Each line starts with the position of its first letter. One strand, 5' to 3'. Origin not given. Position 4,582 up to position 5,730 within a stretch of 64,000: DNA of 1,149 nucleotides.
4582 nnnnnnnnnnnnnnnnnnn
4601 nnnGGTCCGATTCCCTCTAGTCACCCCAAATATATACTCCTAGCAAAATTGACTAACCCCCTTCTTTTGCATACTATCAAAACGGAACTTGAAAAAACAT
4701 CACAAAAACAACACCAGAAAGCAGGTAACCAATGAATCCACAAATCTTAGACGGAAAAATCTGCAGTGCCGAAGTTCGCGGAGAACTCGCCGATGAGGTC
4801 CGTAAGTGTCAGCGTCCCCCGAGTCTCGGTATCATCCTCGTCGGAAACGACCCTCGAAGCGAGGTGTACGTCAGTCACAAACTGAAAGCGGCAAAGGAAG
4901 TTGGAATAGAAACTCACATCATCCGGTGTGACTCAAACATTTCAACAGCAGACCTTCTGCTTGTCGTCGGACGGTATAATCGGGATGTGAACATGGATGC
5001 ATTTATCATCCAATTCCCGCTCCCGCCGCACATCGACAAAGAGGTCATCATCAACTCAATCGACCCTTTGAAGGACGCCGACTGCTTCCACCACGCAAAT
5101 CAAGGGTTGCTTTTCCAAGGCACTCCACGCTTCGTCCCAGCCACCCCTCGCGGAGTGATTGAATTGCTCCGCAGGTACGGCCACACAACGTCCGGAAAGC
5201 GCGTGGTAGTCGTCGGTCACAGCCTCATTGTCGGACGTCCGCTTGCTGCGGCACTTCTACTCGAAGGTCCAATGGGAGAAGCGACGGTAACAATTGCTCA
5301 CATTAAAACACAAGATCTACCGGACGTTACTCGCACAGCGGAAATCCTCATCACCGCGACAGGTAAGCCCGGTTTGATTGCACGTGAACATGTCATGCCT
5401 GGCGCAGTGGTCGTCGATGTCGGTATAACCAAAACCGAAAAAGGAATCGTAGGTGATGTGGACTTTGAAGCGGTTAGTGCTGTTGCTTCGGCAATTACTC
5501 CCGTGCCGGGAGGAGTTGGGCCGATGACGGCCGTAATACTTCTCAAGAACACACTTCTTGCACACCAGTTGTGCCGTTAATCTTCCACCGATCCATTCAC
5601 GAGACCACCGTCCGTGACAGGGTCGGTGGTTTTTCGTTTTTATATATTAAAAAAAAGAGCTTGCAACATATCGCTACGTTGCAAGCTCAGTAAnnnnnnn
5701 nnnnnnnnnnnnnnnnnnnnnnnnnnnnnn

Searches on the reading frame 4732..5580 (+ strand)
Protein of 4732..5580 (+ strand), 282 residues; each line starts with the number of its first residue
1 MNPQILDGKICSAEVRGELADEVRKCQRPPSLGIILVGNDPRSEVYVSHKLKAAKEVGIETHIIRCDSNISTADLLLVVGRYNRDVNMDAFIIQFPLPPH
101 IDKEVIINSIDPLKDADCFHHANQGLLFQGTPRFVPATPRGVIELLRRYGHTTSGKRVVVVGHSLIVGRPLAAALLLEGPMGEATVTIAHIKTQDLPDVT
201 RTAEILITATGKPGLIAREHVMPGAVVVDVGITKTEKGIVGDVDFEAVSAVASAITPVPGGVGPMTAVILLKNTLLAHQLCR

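Call 3: search_protein_families(library=pfam, proteins=[window:4732-5580:+], max_evalue=0.1)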
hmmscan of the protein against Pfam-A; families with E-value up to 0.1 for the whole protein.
window:4732-5580:+ (282 aa): 3 families
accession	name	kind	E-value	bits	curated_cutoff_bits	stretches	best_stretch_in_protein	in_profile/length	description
PF02882.25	THF_DHG_CYH_C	-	5.3e-59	198.5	27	1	120-278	1-156/160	Tetrahydrofolate dehydrogenase/cyclohydrolase, NAD(P)-binding domain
PF00763.28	THF_DHG_CYH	-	1.9e-30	105.9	32.8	1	6-117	1-115/115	Tetrahydrofolate dehydrogenase/cyclohydrolase, catalytic domain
PF00670.27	AdoHcyase_NAD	-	0.029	14.9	27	0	189-236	65-115/162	S-adenosyl-L-homocysteine hydrolase, NAD binding domain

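Call 61: find_homologous_proteins(query=window:4732-5580:+, max_evalue=1e-30)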
Query window:4732-5580:+ (282 aa): 7998 proteins with E <= 1e-30 among 8000 candidates; the best 120 are listed.
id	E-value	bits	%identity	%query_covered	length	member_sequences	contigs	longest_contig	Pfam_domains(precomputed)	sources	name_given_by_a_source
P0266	1.1e-181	620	100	100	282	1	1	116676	PF02882.26,PF00763.29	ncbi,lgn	-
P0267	4.5e-100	352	59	99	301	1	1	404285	PF02882.26,PF00763.29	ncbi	-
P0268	5.3e-98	346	60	100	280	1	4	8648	PF02882.26,PF00763.29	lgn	-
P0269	5.3e-97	342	58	100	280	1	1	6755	PF02882.26,PF00763.29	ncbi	-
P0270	4.2e-93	330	57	98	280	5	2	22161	PF02882.26,PF00763.29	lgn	-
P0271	4.7e-93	329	56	99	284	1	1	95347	PF02882.26,PF00763.29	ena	-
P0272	1.5e-92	328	57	98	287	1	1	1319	PF02882.26,PF00763.29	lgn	-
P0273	8.5e-92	325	54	99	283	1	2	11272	PF02882.26,PF00763.29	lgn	-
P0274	1.9e-91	324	55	99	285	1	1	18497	PF02882.26,PF00763.29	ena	-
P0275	3.0e-91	323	54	99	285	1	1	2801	PF02882.26,PF00763.29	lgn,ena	-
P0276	1.3e-90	321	54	99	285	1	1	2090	PF02882.26,PF00763.29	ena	-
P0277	4.6e-90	320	55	98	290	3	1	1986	PF02882.26,PF00763.29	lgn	-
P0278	4.7e-90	320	58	97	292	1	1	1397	PF02882.26,PF00763.29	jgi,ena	-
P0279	1.7e-89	318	57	97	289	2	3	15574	PF02882.26,PF00763.29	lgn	-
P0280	2.6e-89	317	56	98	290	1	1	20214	PF02882.26,PF00763.29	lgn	-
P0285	4.8e-88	313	55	97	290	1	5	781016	PF02882.26,PF00763.29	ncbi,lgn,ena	ncbi:MAG: bifunctional 5,10-methylenetetrahydrofolate dehydrogenase/5,10-methenyltetrahydrofolate cy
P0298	8.6e-85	302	54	100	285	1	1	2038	PF02882.26,PF00763.29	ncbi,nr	ncbi:MAG TPA: bifunctional 5,10-methylenetetrahydrofolate dehydrogenase/5,10-methenyltetrahydrofolat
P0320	9.4e-81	289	52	97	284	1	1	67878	PF02882.26,PF00763.29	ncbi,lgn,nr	ncbi:MAG: bifunctional methylenetetrahydrofolate dehydrogenase/methenyltetrahydrofolate cyclohydrola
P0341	2.5e-78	281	49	97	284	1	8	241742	PF02882.26,PF00763.29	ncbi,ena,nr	ncbi:MAG: bifunctional methylenetetrahydrofolate dehydrogenase/methenyltetrahydrofolate cyclohydrola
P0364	1.4e-76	275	48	99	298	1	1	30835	PF02882.26,PF00763.29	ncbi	ncbi:MAG: bifunctional methylenetetrahydrofolate dehydrogenase/methenyltetrahydrofolate cyclohydrola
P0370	2.8e-76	274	47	98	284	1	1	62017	PF02882.26,PF00763.29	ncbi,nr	ncbi:MAG: bifunctional methylenetetrahydrofolate dehydrogenase/methenyltetrahydrofolate cyclohydrola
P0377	5.8e-76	273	47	98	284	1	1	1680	PF02882.26,PF00763.29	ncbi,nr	ncbi:MAG: bifunctional 5,10-methylene-tetrahydrofolate dehydrogenase/5,10-methylene-tetrahydrofolate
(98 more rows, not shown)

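Call 62: list_cluster_members(proteins=[P0285, P0298, P0320, P0341, P0364, P0370, P0377, P0068, P0085])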
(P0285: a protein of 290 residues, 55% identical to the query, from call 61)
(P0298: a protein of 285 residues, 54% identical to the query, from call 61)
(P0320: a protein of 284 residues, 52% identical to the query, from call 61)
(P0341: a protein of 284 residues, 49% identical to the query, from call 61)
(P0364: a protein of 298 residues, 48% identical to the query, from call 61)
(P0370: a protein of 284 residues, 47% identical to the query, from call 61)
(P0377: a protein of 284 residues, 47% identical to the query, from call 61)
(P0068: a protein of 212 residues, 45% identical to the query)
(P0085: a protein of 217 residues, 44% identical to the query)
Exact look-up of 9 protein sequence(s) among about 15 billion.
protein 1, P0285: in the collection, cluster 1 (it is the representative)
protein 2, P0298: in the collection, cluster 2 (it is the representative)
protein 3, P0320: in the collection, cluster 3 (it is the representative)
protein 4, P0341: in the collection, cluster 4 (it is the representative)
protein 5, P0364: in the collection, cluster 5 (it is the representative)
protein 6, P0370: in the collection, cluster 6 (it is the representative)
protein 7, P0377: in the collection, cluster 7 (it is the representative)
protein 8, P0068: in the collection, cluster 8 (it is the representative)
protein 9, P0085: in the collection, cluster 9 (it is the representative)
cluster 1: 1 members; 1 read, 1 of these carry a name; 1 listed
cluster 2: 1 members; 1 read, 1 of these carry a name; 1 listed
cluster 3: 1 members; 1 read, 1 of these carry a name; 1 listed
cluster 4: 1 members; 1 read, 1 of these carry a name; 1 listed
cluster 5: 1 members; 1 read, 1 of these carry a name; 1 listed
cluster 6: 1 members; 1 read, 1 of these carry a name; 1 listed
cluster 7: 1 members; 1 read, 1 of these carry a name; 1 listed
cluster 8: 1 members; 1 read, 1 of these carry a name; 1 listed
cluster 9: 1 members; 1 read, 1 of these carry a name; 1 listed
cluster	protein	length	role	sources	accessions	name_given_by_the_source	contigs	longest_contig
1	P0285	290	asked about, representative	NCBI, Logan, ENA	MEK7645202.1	MAG: bifunctional 5,10-methylenetetrahydrofolate ...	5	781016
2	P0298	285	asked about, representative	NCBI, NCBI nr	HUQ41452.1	MAG TPA: bifunctional 5,10-methylenetetrahydrofolate ... | bifunctional 5,10-methylenetetrahydrofolate dehydrogenase/5,10-methenyltetrahydrofolate ...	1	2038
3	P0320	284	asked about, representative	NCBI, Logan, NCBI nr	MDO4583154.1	MAG: bifunctional methylenetetrahydrofolate dehydrogenase/methenyltetrahydrofolate ... | bifunctional methylenetetrahydrofolate dehydrogenase/methenyltetrahydrofolate ...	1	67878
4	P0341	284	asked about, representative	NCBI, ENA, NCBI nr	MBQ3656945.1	MAG: bifunctional methylenetetrahydrofolate dehydrogenase/methenyltetrahydrofolate ... | bifunctional methylenetetrahydrofolate dehydrogenase/methenyltetrahydrofolate ...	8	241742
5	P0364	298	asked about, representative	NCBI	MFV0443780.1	MAG: bifunctional methylenetetrahydrofolate dehydrogenase/methenyltetrahydrofolate ...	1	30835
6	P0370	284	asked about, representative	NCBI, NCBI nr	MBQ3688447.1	MAG: bifunctional methylenetetrahydrofolate dehydrogenase/methenyltetrahydrofolate ... | bifunctional methylenetetrahydrofolate dehydrogenase/methenyltetrahydrofolate ...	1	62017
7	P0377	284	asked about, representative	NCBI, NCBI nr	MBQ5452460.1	MAG: bifunctional 5,10-methylene-tetrahydrofolate ... | bifunctional 5,10-methylene-tetrahydrofolate ...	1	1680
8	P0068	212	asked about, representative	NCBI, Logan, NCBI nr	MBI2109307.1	MAG: hypothetical protein HYT93_04015 [Parcubacteria group bacterium] | hypothetical protein [Parcubacteria group bacterium]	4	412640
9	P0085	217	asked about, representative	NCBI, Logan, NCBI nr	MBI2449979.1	MAG: N-methyl-D-aspartate receptor NMDAR2C subunit [Candidatus Nealsonbacteria bacterium] | N-methyl-D-aspartate receptor NMDAR2C subunit [Candidatus Nealsonbacteria bacterium]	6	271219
